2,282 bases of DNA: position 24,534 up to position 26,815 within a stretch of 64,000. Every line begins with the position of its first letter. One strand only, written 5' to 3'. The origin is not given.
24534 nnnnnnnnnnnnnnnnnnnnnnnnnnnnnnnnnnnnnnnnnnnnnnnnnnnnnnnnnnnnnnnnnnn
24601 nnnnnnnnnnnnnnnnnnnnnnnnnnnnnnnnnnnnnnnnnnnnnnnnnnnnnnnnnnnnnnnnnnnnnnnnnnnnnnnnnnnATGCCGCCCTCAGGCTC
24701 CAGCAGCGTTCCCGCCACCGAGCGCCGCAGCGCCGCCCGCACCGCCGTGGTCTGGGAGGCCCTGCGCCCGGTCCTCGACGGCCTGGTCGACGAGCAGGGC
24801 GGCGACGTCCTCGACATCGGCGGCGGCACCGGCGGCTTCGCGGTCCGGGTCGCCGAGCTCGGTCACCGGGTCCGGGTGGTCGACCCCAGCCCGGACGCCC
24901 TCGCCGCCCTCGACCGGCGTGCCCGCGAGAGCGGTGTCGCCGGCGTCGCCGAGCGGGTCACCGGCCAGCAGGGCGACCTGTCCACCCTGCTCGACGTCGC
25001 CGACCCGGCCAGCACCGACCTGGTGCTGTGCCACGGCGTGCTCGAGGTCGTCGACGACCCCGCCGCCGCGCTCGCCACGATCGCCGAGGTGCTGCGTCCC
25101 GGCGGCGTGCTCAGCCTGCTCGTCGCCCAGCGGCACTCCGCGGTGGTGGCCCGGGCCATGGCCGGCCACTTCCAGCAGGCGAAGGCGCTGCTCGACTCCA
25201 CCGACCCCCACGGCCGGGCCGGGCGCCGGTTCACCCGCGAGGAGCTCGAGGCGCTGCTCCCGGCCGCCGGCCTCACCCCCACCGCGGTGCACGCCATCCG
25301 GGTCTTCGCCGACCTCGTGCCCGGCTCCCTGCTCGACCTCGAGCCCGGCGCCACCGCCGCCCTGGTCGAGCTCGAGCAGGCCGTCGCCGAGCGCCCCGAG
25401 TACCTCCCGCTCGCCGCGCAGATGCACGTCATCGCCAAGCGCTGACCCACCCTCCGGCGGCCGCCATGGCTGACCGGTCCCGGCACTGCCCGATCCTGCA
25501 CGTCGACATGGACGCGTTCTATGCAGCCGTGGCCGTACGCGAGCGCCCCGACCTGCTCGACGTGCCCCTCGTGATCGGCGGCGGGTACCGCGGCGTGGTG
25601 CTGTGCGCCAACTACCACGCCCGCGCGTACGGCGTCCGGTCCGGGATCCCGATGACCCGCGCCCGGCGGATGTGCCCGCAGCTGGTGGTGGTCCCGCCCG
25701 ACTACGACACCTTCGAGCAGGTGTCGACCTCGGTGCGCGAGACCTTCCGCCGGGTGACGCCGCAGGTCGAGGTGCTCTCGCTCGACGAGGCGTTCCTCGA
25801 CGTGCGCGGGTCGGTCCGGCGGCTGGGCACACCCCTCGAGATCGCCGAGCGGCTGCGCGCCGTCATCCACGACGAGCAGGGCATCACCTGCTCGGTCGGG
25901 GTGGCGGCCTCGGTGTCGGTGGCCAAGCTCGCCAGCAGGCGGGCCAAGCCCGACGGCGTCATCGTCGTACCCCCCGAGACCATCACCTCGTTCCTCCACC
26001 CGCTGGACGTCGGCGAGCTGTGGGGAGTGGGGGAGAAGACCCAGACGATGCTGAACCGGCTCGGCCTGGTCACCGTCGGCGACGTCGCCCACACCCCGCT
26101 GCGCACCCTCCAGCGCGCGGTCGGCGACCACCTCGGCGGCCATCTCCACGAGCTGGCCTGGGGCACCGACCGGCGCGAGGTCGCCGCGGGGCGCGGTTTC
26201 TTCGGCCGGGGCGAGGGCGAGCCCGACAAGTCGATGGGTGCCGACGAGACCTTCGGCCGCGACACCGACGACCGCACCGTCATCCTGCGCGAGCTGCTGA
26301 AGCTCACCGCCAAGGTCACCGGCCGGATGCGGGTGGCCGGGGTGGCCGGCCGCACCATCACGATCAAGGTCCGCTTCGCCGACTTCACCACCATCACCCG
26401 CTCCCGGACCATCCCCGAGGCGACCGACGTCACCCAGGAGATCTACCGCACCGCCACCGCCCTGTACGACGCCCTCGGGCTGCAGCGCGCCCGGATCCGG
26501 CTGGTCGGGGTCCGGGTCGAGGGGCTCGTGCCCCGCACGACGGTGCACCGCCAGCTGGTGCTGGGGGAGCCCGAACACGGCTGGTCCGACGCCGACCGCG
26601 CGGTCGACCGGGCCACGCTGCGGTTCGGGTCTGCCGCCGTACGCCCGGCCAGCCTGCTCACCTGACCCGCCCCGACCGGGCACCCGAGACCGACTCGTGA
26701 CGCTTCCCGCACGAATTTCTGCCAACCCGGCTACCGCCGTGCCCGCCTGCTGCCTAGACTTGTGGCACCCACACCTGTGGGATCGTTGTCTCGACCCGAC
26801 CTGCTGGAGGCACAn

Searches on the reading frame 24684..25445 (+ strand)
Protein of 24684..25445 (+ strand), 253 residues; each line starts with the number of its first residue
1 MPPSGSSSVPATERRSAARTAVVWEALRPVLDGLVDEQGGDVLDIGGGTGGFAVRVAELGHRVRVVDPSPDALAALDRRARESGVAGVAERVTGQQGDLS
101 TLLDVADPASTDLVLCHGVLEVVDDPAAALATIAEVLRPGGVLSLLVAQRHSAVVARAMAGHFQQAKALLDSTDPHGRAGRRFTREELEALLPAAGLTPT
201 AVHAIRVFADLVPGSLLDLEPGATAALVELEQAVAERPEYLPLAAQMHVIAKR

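Call 3: search_protein_families(library=pfam, proteins=[window:24684-25445:+], max_evalue=0.01)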
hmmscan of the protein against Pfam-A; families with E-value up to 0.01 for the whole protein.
window:24684-25445:+ (253 aa): 11 families
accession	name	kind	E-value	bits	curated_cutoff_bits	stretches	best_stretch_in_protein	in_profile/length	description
PF08241.18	Methyltransf_11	-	5e-18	66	21.2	1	43-144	1-94/95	Methyltransferase domain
PF13489.12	Methyltransf_23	-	8.6e-18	65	27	1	35-200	17-162/164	Methyltransferase domain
PF08242.18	Methyltransf_12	-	4.3e-17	63.1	30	1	43-143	1-98/98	Methyltransferase domain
PF13649.12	Methyltransf_25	-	2.2e-16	60.8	27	1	42-141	1-97/97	Methyltransferase domain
PF13847.12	Methyltransf_31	-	5.6e-13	49.2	27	1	38-155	3-119/145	Methyltransferase domain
PF01209.24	Ubie_methyltran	-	4.3e-07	30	20.1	1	32-150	41-156/233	ubiE/COQ5 methyltransferase family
PF05175.20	MTS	-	3.9e-05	23.8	23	1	32-169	25-160/170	Methyltransferase small domain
PF09445.16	Methyltransf_15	-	0.00033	20.7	22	1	42-115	4-76/165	RNA cap guanine-N2 methyltransferase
PF05401.17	NodS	-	0.002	18.4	24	1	36-170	41-165/201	Nodulation protein S (NodS)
PF01728.25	FtsJ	-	0.0031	17.9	24.1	1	35-119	19-100/181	FtsJ-like methyltransferase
PF13578.12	Methyltransf_24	-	0.0046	18.3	26.3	0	56-143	18-100/105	Methyltransferase domain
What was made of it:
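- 24684..25445 (+): Class I SAM-dependent methyltransferase, 253 aa, 19 nt after dnaE2B and 20 nt before polY. Pfam Methyltransf_11/23/12/25 (call 3).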

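Call 4: search_protein_families(library=ncbifam, proteins=[window:24684-25445:+], max_evalue=0.01)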
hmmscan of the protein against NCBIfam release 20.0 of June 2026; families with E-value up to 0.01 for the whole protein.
window:24684-25445:+ (253 aa): 35 families (the best 25 are shown)
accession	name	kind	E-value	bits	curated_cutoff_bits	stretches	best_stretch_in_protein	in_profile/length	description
NF008264.0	PRK11036.1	equivalog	3.6e-28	98.7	366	1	17-252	24-253/261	tRNA uridine 5-oxyacetic acid(34) methyltransferase CmoM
NF043040.1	corrin_prot_MT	hypoth_equivalog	4.9e-14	52.3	180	1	35-159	38-161/216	corrinoid protein-associated methyltransferase CpaM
NF045667.1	MTase_DVU1556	equivalog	2.4e-12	46.8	155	1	37-202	21-165/213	DVU_1556 family methyltransferase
NF041820.1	daptide_MTase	equivalog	5.4e-11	42.4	175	1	33-155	31-152/243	daptide-type RiPP biosynthesis methyltransferase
TIGR01983.1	UbiG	equivalog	5.8e-10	38.9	102.95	1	38-152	49-158/228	bifunctional 2-polyprenyl-6-hydroxyphenol methylase/3-demethylubiquinol 3-O-methyltransferase UbiG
TIGR01934.1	MenG_MenH_UbiE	subfamily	2.1e-07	30.5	158.35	1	33-159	34-155/223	ubiquinone/menaquinone biosynthesis methyltransferase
NF041537.1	ArsM_AhpD_UU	exception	2.3e-07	29.9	510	1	37-149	75-182/345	arsenite methyltransferase/AhpD domain selenoprotein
TIGR04345.1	ovoA_Cterm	equivalog_domain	4.5e-07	29.6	170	1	80-146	106-170/242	putative 4-mercaptohistidine N1-methyltransferase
NF001244.0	PRK00216.1-5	equivalog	2.5e-06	26.9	216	1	36-157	46-165/236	bifunctional demethylmenaquinone methyltransferase/2-methoxy-6-polyprenyl-1,4-benzoquinol methylase UbiE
TIGR02072.1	BioC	equivalog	7.7e-06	25.9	184.95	1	40-145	36-132/244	malonyl-ACP O-methyltransferase BioC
NF001241.0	PRK00216.1-2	equivalog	9.9e-06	25.3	327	1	36-145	49-147/231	demethylmenaquinone methyltransferase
NF011650.0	PRK15068.1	equivalog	2.4e-05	23.4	209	1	21-145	108-225/324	tRNA 5-methoxyuridine(34)/uridine 5-oxyacetic acid(34) synthase CmoB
NF001790.0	PRK00517.3-3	equivalog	2.6e-05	23.7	269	1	36-165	120-245/262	50S ribosomal protein L11 methyltransferase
NF041255.1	mycofact_MftM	equivalog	4.1e-05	23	200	1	38-138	139-231/289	mycofactocin oligosaccharide methyltransferase MftM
TIGR02021.1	BchM-ChlM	equivalog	7.1e-05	22.3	158.9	1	31-103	45-116/218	magnesium protoporphyrin IX methyltransferase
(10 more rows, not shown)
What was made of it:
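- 24684..25445 (+): Weak CmoM-like NCBIfam hit, 99 bits against a cut-off of 366 (call 4).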

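Call 78: search_protein_families(library=padloc, proteins=[window:24684-25445:+], max_evalue=0.01)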
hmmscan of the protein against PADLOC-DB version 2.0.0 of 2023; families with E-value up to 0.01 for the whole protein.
window:24684-25445:+ (253 aa): 1 family
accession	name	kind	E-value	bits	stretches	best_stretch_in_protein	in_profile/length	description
PDLC04134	mad2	-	5.3e-20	69.7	1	31-166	284-420/492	mads_2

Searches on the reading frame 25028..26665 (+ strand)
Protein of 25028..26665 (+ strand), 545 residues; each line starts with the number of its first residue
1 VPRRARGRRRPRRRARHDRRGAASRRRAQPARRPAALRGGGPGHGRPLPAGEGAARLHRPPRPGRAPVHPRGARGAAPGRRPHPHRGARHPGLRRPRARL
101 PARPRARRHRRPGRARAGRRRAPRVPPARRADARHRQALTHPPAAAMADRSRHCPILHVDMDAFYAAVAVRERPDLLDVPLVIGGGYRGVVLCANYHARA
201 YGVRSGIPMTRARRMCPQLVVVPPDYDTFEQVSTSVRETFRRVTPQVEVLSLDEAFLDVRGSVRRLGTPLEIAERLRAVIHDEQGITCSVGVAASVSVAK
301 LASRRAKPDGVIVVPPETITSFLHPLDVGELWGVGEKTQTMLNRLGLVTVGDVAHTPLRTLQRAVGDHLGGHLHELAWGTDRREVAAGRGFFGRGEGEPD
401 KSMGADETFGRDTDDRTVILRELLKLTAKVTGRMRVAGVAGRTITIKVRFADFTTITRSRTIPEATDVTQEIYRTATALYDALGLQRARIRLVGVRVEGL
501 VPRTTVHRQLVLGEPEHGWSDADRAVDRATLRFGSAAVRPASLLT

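Call 3: search_protein_families(library=pfam, proteins=[window:25028-26665:+], max_evalue=0.01)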
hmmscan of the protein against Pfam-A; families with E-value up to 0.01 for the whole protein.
window:25028-26665:+ (545 aa): 4 families
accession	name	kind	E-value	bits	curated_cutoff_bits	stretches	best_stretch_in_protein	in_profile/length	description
PF00817.25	IMS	-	5.7e-47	159.8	23.2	1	159-304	1-148/148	impB/mucB/samB family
PF11799.13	IMS_C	-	6e-29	101.1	20.7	1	401-506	2-105/109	impB/mucB/samB family C-terminal domain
PF21999.2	IMS_HHH_1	-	8.1e-08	33.1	27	1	330-381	2-53/53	DNA polymerase-iota, thumb domain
PF11798.14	IMS_HHH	-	2.3e-05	24.8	24.4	1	316-347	1-32/32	IMS family HHH motif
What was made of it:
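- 25466..26665 (+): polY: active DinB-like Y-family polymerase, 399 aa, with a clamp motif and a RecA-NT-like tail. Pfam IMS, IMS_HHH and IMS_C (call 3).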

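Call 4: search_protein_families(library=ncbifam, proteins=[window:25028-26665:+], max_evalue=0.01)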
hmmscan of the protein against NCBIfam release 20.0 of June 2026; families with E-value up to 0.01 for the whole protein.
window:25028-26665:+ (545 aa): 10 families
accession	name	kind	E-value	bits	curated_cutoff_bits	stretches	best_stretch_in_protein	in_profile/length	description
NF003015.0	PRK03858.1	subfamily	2e-108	363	367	1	153-544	6-386/399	DNA polymerase IV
NF002882.0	PRK03348.1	equivalog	7.7e-94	315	389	1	155-501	6-345/461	DNA polymerase IV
NF002751.0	PRK02794.1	equivalog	2.7e-93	313.2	371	1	154-539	38-413/425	DNA polymerase IV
NF002677.0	PRK02406.1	equivalog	3.5e-93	312.5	256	1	156-503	8-346/357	DNA polymerase IV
NF002848.0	PRK03103.1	subfamily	1e-78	264.6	381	1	153-544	3-392/410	DNA polymerase IV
NF002492.0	PRK01810.1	equivalog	3.3e-76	256.7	399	1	152-514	8-363/412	DNA polymerase IV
NF002883.0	PRK03352.1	equivalog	1.3e-72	244.9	330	1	156-499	7-341/347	DNA polymerase IV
NF010731.0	PRK14133.1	equivalog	3.8e-70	236.9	362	1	156-501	5-337/352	DNA polymerase IV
NF002292.0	PRK01216.1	equivalog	2e-42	145.5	339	1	156-505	3-344/351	DNA polymerase IV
NF002955.0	PRK03609.1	subfamily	1.9e-27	96.3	431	1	158-363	4-216/422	translesion error-prone DNA polymerase V subunit UmuC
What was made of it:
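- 25466..26665 (+): NCBIfam DNA polymerase IV at 363 bits (call 4).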
